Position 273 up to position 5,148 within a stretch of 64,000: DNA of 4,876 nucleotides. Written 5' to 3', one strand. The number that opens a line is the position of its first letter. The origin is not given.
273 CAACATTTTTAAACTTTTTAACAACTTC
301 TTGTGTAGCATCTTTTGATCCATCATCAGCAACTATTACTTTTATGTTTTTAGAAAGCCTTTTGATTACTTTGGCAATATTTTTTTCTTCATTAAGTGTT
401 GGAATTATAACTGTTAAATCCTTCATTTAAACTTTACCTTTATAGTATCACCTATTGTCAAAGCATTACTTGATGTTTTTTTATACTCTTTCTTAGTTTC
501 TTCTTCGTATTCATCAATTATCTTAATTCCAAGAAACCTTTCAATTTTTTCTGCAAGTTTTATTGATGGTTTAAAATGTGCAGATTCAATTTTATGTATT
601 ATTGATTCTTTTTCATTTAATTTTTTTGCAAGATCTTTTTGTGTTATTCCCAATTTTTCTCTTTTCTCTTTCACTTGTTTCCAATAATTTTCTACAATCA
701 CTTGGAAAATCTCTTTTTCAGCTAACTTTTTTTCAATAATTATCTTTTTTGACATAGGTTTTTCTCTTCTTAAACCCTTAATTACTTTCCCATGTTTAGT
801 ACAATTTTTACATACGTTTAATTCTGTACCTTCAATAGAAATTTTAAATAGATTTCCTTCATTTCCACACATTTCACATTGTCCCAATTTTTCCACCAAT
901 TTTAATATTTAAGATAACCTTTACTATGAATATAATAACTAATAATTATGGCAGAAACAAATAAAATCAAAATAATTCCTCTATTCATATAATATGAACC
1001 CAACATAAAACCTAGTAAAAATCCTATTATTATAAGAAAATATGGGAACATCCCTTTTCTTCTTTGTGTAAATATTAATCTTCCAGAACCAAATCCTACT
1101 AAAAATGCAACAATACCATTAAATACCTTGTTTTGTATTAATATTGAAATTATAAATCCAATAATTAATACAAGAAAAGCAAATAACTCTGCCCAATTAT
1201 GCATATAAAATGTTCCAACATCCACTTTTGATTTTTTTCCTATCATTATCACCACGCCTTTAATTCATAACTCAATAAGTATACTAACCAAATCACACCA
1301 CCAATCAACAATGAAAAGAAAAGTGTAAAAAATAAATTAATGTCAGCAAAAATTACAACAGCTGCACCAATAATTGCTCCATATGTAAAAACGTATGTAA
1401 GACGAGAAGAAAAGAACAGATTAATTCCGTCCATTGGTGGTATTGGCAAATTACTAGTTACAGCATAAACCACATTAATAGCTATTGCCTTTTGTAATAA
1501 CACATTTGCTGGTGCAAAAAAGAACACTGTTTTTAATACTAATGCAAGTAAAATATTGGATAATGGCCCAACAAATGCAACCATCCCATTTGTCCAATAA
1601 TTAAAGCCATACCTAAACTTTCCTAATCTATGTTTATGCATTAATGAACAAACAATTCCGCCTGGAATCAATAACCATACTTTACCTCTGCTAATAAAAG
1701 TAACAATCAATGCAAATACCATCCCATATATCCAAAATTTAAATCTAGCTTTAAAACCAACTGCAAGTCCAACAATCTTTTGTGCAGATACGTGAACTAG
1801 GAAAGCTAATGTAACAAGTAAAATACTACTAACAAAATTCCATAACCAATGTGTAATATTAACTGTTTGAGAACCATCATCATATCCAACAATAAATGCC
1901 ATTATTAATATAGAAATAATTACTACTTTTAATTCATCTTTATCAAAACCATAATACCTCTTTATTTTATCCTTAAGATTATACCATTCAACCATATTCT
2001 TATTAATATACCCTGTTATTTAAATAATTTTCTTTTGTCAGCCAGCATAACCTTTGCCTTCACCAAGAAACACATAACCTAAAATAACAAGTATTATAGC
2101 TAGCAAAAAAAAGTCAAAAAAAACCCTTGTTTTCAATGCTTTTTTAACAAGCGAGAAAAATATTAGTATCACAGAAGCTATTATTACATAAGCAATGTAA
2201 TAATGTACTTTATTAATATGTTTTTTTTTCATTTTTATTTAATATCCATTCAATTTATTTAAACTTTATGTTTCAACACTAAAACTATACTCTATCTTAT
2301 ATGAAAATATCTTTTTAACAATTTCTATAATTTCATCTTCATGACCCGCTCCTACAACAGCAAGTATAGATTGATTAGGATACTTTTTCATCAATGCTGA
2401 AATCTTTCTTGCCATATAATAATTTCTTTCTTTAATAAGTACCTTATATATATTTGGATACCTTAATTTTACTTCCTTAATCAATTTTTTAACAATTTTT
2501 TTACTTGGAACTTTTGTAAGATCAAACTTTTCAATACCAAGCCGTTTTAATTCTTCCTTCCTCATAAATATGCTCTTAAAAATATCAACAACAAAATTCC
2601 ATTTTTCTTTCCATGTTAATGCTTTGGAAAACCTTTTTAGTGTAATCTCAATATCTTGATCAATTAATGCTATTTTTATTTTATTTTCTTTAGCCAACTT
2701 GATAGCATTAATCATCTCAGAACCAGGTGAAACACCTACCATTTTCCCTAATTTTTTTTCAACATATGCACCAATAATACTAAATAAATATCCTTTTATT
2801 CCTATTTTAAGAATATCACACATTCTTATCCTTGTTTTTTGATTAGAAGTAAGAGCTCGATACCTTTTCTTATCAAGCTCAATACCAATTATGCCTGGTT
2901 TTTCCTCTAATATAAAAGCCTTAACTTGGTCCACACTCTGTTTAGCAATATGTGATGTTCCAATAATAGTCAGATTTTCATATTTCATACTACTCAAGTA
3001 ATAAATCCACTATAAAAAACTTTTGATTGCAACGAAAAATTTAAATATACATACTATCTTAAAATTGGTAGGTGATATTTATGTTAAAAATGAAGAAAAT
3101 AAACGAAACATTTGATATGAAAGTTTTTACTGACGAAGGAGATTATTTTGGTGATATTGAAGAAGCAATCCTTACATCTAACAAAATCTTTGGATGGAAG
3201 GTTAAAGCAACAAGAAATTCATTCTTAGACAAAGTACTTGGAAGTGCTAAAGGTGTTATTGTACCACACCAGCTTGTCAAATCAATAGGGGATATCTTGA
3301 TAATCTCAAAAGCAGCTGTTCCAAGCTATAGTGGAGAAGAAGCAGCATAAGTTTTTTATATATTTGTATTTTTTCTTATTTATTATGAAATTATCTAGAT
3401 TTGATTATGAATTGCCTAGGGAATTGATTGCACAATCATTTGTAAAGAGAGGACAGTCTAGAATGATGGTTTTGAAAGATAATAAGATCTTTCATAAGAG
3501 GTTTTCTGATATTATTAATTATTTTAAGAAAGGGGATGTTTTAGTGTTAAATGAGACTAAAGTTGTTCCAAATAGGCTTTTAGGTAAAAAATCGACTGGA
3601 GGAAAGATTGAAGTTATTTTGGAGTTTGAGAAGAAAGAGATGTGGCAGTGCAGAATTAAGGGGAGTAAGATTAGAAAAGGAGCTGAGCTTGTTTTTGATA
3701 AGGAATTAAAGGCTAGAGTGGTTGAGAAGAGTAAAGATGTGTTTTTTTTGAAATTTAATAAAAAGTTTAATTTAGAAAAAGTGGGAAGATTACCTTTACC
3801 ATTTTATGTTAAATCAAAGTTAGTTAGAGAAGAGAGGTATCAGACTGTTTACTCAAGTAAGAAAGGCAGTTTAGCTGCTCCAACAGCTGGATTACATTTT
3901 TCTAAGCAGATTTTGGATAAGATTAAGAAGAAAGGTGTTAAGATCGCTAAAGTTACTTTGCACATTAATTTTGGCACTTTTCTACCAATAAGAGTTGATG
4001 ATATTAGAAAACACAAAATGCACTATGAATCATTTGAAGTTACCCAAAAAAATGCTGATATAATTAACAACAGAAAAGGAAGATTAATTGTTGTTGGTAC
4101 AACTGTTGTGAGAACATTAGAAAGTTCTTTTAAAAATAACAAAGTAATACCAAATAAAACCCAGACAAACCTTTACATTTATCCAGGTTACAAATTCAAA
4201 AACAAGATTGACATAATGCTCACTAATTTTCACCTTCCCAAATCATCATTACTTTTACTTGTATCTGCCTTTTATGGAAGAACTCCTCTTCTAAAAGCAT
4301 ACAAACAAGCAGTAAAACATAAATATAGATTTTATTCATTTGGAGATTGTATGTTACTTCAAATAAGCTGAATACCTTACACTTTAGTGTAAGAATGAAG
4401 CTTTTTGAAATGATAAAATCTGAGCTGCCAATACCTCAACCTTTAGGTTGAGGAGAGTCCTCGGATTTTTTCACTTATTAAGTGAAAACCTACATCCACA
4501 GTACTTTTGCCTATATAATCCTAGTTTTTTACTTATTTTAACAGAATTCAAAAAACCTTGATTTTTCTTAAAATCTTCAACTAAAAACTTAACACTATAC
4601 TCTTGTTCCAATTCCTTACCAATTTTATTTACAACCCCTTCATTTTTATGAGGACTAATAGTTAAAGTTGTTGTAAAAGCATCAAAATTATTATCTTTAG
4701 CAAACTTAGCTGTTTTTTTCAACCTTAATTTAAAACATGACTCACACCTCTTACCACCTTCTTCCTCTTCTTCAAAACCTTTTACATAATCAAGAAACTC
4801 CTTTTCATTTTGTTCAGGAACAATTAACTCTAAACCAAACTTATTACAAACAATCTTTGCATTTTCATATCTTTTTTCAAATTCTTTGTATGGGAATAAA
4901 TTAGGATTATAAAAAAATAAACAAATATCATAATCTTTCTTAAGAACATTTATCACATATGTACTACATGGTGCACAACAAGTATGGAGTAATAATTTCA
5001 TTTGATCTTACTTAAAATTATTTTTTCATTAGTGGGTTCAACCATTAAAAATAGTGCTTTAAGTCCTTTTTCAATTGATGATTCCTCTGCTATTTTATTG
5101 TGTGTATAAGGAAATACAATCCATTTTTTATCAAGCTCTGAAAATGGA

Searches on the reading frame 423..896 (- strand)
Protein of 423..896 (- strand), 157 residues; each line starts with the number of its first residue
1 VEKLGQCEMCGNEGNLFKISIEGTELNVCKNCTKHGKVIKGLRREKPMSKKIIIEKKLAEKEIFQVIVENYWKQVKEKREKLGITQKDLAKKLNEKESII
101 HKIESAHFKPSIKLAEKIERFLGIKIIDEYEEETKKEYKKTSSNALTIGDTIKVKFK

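Call 75: search_protein_families(library=pfam, proteins=[window:423-896:-], max_evalue=0.001)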
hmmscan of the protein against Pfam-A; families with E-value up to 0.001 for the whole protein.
window:423-896:- (157 aa): 2 families
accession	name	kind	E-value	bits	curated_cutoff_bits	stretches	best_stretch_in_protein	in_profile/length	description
PF01381.28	HTH_3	-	3.7e-13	49.7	23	1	75-126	1-52/55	Helix-turn-helix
PF12844.13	HTH_19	-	0.00042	20.6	30.2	1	75-124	4-53/64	Helix-turn-helix domain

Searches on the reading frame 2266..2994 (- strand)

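Call 75: search_protein_families(library=pfam, proteins=[window:2266-2994:-], max_evalue=0.001)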
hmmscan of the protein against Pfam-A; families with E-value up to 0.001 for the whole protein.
window:2266-2994:- (242 aa): 1 family
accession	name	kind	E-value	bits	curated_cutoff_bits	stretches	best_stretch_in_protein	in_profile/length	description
PF01963.22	TraB_PrgY_gumN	-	3.8e-24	86.4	26.8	1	8-218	12-243/263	TraB/PrgY/gumN family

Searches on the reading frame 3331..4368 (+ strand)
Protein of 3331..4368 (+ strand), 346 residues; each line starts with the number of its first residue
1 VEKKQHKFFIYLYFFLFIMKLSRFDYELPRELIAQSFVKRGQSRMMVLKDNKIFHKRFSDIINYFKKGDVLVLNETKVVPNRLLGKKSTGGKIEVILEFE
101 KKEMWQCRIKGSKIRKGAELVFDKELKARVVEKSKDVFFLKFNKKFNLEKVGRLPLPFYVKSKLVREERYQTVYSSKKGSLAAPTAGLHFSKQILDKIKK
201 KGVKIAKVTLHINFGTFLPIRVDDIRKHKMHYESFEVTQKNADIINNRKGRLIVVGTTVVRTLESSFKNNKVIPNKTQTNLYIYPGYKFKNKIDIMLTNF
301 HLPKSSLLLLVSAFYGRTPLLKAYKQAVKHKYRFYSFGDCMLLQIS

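Call 50: search_protein_families(library=pfam, proteins=[window:3331-4368:+], max_evalue=0.00001)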
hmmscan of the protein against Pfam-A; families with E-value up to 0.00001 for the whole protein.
window:3331-4368:+ (346 aa): 1 family
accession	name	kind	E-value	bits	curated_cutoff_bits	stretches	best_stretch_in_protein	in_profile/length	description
PF02547.20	Queuosine_synth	-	1.3e-114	383.1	25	1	21-343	1-322/322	Queuosine biosynthesis protein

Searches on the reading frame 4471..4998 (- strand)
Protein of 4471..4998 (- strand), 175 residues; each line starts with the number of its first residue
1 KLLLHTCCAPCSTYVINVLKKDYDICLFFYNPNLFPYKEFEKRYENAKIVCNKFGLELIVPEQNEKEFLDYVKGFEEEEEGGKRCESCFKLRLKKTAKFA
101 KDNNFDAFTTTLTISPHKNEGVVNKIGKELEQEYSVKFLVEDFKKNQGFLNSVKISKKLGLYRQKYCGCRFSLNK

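Call 75: search_protein_families(library=pfam, proteins=[window:4471-4998:-], max_evalue=0.001)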
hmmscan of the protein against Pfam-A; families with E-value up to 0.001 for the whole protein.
window:4471-4998:- (175 aa): 1 family
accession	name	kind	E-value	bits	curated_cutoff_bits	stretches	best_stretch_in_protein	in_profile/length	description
PF02677.20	QueH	-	6.4e-67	225.5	23.5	1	2-174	1-174/175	Epoxyqueuosine reductase QueH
